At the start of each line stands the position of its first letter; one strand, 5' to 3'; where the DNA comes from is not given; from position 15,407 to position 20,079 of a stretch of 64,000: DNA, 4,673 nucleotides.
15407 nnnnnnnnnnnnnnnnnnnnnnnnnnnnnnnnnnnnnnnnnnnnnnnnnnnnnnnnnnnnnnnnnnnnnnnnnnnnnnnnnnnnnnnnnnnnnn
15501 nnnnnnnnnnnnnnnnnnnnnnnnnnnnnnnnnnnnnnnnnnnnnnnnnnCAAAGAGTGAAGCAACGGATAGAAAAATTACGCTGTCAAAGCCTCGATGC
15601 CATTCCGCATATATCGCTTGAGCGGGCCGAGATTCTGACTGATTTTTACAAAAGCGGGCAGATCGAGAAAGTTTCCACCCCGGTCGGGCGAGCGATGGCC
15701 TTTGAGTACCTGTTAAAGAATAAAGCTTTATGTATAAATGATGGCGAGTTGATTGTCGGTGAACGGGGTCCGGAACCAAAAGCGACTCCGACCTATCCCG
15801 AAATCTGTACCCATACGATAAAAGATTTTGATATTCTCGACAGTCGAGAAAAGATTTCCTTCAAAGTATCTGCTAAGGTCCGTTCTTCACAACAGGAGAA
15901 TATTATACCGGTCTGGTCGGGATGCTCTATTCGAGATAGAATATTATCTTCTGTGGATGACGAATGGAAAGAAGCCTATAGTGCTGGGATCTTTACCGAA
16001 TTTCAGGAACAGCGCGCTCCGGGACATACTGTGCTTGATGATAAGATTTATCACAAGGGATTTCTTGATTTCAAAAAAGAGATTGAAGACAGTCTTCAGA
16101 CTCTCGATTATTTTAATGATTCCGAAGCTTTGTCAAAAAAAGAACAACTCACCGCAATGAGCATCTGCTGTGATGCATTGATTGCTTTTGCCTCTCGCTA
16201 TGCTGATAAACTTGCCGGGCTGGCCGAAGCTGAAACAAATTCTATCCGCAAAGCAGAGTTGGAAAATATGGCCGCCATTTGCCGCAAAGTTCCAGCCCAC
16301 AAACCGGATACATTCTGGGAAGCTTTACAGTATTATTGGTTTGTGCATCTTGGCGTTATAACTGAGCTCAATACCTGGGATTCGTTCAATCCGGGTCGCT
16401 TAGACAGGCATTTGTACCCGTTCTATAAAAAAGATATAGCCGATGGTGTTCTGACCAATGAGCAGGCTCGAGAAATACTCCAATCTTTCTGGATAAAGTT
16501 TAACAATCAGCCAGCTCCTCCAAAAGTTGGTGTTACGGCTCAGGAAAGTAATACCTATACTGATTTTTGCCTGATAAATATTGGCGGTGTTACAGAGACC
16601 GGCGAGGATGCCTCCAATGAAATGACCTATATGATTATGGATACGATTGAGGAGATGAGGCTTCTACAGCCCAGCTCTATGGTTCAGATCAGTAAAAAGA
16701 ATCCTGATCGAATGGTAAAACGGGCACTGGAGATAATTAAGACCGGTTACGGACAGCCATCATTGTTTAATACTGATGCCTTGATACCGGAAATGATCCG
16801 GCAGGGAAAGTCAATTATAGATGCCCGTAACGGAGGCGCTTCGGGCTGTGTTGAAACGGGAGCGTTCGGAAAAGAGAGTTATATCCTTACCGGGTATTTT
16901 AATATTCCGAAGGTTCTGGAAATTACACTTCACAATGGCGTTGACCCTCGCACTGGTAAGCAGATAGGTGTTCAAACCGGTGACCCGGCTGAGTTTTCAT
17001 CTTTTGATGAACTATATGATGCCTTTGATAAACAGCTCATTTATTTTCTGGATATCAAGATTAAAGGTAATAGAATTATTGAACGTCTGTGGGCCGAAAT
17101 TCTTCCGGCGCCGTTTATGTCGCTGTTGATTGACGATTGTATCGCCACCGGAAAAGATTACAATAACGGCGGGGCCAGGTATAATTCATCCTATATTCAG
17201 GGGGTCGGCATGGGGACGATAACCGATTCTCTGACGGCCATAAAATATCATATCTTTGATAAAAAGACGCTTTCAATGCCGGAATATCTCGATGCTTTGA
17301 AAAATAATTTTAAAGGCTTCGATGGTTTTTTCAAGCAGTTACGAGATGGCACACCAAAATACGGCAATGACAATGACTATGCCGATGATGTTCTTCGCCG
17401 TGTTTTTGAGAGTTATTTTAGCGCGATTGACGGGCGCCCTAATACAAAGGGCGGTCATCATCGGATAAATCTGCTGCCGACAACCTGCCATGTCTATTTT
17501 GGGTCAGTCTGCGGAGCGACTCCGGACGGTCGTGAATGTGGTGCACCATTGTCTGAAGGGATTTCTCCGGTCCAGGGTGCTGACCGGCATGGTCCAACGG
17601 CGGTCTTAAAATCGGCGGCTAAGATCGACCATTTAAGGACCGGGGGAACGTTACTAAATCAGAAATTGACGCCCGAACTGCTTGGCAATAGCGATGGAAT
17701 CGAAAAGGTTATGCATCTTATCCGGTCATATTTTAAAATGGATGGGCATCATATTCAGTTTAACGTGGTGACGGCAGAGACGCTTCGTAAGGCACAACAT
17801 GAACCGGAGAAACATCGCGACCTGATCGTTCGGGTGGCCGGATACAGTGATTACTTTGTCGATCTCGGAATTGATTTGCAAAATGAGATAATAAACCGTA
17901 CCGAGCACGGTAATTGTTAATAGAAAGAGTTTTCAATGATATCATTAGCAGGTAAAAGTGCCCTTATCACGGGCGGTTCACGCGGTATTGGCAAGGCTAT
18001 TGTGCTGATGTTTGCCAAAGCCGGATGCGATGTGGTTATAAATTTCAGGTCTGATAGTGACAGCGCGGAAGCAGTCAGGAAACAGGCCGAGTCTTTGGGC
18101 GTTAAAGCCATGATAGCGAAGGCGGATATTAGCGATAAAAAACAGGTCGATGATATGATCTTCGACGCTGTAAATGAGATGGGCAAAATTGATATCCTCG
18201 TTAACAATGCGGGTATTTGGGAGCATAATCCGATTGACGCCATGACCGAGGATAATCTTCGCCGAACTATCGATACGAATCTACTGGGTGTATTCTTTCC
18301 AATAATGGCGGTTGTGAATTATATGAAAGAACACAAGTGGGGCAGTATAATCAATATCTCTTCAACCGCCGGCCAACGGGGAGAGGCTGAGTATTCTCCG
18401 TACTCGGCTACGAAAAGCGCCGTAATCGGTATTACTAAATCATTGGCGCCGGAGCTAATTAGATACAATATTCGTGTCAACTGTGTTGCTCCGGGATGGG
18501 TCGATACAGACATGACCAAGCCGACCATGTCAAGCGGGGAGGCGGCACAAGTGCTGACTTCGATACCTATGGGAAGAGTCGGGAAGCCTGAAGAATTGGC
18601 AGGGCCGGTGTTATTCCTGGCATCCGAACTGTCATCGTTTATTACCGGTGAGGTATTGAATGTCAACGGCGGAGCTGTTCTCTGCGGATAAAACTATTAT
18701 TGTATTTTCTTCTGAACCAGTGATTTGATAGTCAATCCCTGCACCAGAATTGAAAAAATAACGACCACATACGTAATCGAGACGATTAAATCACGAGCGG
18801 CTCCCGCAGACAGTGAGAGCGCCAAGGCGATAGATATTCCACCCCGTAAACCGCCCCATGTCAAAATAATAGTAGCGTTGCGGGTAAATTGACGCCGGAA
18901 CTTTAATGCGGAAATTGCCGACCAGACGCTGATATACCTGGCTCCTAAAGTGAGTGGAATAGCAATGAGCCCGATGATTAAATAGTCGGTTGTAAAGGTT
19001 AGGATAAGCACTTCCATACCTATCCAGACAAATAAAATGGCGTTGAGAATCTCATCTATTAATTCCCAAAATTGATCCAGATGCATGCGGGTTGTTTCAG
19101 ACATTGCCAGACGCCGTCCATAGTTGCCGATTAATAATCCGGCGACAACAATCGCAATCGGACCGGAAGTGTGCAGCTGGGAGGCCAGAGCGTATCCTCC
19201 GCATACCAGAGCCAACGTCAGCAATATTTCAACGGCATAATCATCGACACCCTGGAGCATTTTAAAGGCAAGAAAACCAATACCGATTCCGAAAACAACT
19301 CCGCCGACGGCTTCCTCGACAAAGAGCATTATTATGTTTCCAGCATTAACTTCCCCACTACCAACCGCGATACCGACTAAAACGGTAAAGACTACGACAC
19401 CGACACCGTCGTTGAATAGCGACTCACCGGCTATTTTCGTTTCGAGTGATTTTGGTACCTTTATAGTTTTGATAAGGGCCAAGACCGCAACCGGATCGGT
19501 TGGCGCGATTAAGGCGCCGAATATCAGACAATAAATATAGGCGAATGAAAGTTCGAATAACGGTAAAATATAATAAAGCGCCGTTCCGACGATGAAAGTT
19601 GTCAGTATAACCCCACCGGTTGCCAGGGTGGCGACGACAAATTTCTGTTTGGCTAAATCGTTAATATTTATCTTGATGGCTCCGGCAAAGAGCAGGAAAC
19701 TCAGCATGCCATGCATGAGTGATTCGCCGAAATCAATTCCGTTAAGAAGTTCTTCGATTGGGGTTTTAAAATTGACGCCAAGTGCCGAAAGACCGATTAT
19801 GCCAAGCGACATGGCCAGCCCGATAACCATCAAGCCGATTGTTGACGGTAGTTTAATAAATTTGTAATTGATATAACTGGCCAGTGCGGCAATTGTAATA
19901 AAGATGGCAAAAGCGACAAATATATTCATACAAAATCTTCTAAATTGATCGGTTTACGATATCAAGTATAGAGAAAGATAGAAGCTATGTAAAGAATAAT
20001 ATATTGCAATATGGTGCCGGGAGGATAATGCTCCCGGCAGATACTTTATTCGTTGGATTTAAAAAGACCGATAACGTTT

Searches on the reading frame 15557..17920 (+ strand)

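Call 18: search_protein_families(library=pfam, proteins=[window:15557-17920:+], max_evalue=0.00001)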
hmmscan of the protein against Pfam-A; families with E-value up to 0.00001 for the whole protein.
window:15557-17920:+ (787 aa): 2 families
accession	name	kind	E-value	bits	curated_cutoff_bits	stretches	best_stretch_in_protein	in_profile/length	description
PF02901.20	PFL-like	-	3.5e-224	746.6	24.3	1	1-649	1-647/647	Pyruvate formate lyase-like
PF01228.26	Gly_radical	-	3.2e-35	121.3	22.2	1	666-768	2-106/106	Glycine radical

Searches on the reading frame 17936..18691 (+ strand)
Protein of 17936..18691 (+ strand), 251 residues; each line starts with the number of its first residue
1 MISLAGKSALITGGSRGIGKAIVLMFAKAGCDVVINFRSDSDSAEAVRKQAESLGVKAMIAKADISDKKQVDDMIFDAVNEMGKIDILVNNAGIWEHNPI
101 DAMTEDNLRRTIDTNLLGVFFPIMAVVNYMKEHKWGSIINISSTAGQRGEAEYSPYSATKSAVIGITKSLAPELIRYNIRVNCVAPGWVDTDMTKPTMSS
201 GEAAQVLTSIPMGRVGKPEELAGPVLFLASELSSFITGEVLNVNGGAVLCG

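Call 18: search_protein_families(library=pfam, proteins=[window:17936-18691:+], max_evalue=0.00001)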
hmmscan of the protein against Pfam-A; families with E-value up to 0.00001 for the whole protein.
window:17936-18691:+ (251 aa): 3 families
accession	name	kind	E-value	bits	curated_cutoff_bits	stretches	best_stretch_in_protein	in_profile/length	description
PF13561.12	adh_short_C2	-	9.1e-65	219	27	1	16-246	6-234/236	Enoyl-(Acyl carrier protein) reductase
PF00106.31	adh_short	-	1e-61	208.3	26.6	1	7-197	1-190/195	short chain dehydrogenase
PF08659.16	KR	-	8.1e-16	58.9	22.6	1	9-162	3-155/180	KR domain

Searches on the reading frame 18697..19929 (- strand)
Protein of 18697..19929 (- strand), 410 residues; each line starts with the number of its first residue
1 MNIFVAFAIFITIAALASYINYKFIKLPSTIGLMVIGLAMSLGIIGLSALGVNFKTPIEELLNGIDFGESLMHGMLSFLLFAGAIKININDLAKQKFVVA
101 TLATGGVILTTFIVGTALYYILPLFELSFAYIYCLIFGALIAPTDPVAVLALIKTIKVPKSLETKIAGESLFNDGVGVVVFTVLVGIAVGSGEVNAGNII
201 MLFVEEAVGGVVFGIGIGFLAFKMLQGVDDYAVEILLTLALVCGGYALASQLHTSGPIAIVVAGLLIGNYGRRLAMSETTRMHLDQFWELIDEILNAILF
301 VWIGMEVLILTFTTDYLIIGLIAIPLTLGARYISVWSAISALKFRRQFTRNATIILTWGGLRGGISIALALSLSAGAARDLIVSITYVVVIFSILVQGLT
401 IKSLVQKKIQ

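Call 17: search_protein_families(library=pfam, proteins=[window:18697-19929:-], max_evalue=0.00001)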
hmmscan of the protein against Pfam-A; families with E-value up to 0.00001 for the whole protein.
window:18697-19929:- (410 aa): 1 family
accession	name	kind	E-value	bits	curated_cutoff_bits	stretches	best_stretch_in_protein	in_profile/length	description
PF00999.27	Na_H_Exchanger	-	4e-62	210.7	26.2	1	12-407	2-375/375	Sodium/hydrogen exchanger, transmembrane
